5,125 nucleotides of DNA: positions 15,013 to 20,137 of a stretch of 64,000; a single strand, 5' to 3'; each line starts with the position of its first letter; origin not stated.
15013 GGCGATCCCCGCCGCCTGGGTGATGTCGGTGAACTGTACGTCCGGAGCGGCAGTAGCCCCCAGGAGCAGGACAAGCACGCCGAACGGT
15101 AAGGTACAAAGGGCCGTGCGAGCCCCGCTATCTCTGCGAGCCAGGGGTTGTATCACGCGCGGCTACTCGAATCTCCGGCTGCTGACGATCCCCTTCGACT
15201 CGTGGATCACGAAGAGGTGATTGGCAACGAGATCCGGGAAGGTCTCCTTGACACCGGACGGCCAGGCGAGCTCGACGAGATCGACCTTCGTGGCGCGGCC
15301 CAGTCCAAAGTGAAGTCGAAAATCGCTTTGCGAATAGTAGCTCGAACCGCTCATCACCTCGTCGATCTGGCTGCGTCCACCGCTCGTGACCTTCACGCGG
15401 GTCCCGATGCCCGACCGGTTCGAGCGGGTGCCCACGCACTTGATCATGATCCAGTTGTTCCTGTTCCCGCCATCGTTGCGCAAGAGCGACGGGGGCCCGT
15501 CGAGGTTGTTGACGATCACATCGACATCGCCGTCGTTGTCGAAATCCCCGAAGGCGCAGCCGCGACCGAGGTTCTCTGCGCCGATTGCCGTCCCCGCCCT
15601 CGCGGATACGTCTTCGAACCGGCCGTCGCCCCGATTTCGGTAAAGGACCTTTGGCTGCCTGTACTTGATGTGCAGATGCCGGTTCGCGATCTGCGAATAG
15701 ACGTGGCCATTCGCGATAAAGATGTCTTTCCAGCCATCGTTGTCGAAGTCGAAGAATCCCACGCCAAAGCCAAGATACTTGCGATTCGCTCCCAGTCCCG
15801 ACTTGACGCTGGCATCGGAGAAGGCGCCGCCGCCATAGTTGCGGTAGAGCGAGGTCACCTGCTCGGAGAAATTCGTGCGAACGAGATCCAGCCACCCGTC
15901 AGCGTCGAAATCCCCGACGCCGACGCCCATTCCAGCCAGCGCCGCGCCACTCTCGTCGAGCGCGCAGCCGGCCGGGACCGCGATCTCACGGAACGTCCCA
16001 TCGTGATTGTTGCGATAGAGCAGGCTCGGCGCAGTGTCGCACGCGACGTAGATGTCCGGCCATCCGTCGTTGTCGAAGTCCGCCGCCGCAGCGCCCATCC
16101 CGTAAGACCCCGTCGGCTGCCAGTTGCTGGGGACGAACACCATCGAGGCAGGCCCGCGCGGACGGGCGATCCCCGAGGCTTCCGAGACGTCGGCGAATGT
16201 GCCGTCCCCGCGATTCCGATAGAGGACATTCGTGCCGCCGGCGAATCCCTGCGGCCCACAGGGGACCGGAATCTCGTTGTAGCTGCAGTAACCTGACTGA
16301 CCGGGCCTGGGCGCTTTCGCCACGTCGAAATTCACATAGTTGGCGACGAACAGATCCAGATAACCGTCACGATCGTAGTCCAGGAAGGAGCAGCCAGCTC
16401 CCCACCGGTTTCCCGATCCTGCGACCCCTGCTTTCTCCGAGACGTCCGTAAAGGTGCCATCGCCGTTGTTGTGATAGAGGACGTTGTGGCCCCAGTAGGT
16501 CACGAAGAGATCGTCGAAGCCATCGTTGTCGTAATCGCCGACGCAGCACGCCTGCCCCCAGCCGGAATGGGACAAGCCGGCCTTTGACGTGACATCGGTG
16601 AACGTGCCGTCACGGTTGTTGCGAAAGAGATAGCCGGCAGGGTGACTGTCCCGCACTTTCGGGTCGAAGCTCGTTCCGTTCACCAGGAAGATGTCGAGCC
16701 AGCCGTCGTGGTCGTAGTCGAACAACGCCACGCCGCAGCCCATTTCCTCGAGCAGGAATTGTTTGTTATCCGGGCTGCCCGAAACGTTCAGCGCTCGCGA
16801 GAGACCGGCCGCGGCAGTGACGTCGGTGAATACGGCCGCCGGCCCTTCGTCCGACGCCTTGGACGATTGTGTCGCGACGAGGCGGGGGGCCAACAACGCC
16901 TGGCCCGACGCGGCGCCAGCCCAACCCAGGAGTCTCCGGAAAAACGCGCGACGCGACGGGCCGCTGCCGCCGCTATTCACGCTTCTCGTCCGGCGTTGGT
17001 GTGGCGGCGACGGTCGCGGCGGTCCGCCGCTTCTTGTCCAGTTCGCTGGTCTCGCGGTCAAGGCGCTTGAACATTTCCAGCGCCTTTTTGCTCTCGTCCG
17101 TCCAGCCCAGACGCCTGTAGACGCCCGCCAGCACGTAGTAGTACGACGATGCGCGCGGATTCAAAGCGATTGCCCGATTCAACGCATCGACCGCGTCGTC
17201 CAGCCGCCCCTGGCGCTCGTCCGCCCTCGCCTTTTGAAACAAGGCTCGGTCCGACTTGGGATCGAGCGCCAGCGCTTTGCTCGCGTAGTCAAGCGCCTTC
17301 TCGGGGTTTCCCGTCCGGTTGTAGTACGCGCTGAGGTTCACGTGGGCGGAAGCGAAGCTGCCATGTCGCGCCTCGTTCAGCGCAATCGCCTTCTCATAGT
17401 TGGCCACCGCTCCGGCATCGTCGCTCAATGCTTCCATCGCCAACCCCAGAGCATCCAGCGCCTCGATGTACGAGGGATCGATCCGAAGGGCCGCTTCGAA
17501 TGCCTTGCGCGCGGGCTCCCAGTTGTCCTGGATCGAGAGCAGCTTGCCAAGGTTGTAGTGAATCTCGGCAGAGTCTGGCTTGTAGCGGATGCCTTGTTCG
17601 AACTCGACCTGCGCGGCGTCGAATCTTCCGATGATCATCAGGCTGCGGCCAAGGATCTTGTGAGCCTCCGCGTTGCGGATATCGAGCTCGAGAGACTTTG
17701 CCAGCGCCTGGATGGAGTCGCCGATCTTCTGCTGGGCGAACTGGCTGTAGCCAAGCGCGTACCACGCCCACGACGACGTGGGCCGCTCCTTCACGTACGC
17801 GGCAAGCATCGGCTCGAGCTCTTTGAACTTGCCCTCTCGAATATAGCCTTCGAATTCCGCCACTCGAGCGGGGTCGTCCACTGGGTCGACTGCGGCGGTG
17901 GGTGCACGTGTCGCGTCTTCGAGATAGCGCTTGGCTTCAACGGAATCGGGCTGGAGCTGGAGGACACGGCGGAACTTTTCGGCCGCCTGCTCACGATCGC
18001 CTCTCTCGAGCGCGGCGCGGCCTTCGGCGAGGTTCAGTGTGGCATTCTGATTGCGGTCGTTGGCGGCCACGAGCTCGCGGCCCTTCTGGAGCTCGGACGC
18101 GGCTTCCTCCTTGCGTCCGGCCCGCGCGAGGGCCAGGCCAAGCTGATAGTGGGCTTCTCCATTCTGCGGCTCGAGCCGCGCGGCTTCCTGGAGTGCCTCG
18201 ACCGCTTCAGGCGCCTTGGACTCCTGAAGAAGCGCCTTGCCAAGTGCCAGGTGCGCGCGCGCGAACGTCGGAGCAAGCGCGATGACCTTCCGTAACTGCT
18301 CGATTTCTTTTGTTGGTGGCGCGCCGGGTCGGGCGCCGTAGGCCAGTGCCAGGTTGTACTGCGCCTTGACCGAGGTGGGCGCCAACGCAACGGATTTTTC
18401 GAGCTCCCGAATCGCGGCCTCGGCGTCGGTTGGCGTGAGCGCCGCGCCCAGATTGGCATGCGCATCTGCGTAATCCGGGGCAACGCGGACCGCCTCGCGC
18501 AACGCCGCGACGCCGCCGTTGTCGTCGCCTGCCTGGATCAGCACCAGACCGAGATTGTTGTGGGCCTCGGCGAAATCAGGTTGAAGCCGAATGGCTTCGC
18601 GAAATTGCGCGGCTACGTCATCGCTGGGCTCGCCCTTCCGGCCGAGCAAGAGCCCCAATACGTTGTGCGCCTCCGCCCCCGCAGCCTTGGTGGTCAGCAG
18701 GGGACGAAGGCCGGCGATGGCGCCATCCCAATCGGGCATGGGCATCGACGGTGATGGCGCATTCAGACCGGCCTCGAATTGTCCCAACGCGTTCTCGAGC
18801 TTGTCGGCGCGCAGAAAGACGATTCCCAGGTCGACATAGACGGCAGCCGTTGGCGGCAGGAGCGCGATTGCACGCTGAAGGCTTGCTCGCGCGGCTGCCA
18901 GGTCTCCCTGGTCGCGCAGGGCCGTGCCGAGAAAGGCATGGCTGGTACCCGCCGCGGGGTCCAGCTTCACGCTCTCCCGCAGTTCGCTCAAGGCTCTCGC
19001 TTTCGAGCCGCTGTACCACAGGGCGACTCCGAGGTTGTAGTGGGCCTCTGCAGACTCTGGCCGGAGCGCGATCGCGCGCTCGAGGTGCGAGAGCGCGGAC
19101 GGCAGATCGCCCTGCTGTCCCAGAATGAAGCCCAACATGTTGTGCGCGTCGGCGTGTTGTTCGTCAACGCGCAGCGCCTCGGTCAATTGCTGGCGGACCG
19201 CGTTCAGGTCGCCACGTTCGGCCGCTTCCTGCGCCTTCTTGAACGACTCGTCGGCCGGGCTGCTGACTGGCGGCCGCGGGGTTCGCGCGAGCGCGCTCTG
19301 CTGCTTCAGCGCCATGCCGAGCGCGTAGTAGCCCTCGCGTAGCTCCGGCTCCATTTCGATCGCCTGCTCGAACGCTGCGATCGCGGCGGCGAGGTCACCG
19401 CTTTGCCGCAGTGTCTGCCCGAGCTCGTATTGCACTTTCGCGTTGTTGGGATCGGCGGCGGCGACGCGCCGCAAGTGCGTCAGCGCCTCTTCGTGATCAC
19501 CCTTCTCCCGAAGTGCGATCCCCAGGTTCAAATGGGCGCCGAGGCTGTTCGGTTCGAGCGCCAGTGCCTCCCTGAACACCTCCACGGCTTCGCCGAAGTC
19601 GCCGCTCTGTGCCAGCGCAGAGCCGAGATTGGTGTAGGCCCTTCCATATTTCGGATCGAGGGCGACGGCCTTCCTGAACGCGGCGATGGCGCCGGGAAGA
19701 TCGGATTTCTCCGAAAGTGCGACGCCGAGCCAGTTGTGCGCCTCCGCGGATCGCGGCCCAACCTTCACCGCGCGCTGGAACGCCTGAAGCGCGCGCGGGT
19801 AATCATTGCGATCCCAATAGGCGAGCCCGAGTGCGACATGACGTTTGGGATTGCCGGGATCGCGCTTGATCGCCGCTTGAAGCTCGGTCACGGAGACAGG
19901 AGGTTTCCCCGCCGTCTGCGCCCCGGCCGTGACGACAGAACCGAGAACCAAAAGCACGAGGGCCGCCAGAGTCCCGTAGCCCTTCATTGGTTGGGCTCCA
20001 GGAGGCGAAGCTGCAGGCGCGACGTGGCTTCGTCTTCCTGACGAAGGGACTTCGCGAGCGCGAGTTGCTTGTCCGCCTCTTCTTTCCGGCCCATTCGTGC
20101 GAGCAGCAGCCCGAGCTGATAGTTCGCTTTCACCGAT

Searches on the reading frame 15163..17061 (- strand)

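Call 14: search_protein_families(library=pfam, proteins=[window:15163-17061:-])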
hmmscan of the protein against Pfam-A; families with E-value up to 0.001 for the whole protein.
window:15163-17061:- (632 aa): 3 families
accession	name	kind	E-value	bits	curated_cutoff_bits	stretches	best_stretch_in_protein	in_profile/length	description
PF13517.12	FG-GAP_3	-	2.1e-58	195.2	26.9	7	176-239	1-61/61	FG-GAP-like repeat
PF07593.17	UnbV_ASPIC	-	1.1e-20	73.8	23.4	1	551-615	1-65/68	ASPIC and UnbV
PF01839.29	FG-GAP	-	9.4e-16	57.7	22.1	0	170-189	3-22/37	FG-GAP repeat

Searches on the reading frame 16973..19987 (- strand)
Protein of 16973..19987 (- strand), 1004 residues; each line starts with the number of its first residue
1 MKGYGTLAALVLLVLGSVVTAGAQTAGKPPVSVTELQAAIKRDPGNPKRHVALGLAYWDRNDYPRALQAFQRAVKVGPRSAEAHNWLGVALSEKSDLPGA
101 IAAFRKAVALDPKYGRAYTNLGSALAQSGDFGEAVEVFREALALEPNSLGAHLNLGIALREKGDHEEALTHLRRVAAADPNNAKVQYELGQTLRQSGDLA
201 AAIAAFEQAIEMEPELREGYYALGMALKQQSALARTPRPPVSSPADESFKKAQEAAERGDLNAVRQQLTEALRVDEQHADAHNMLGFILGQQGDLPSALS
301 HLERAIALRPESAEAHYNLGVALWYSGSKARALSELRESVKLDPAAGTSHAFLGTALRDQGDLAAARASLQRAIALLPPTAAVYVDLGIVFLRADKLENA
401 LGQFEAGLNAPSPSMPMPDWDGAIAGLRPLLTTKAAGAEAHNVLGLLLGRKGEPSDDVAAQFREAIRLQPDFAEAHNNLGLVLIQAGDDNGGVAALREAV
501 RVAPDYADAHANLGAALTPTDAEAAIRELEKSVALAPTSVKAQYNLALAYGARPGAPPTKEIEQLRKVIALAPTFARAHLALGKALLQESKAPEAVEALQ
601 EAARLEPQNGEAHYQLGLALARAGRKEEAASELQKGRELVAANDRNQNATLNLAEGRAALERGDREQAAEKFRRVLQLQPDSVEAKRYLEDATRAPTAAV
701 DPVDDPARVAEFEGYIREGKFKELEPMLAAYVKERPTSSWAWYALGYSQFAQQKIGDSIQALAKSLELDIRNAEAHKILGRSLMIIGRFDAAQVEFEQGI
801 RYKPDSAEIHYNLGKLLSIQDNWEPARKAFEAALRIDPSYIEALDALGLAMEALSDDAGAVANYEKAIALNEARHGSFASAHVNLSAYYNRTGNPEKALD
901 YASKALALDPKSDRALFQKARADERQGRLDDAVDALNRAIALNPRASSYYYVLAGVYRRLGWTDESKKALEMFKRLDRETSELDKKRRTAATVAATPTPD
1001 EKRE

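Call 14: search_protein_families(library=pfam, proteins=[window:16973-19987:-])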
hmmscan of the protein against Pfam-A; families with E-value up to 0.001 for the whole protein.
window:16973-19987:- (1004 aa): 33 families (the best 25 are shown)
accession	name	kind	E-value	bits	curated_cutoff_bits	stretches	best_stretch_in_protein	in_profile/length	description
PF13414.12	TPR_11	-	1.1e-116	380.8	26.8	12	291-324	6-39/42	TPR repeat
PF07719.23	TPR_2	-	1.1e-99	318.9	27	9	116-147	2-33/34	Tetratricopeptide repeat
PF13432.12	TPR_16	-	5.7e-89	292.4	32.7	10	52-113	2-63/65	Tetratricopeptide repeat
PF13431.12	TPR_17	-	2.3e-82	264.9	24.4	2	103-135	1-33/34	Tetratricopeptide repeat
PF00515.34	TPR_1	-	2e-81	265.2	27.8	6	116-147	2-33/34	Tetratricopeptide repeat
PF13181.12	TPR_8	-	9.6e-71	228.4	25.7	2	183-215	1-33/34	Tetratricopeptide repeat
PF14559.12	TPR_19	-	2.7e-62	207.4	25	6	125-186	1-62/68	Tetratricopeptide repeat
PF13428.12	TPR_14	-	6e-62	200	23.5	6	117-156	3-42/44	Tetratricopeptide repeat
PF13424.12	TPR_12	-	5e-52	174.4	30.1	7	151-212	5-74/77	Tetratricopeptide repeat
PF23914.1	TPR_CcmH_CycH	-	3.5e-38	131.4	42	3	565-681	39-153/158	Cytochrome c-type biogenesis protein H TPR domain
PF13371.12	TPR_9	-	3.7e-34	117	35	2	159-215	5-61/73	Tetratricopeptide repeat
PF13174.12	TPR_6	-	1.8e-30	103.9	26.3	0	151-181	2-32/33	Tetratricopeptide repeat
PF12895.13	ANAPC3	-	4.3e-23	81.8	27.2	0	864-938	5-81/82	Anaphase-promoting complex, cyclosome, subunit 3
PF13176.12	TPR_7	-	1e-22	78.7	27.9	0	117-146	1-30/36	Tetratricopeptide repeat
PF13374.12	TPR_10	-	3.3e-21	75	27.5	0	117-144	4-31/42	Tetratricopeptide repeat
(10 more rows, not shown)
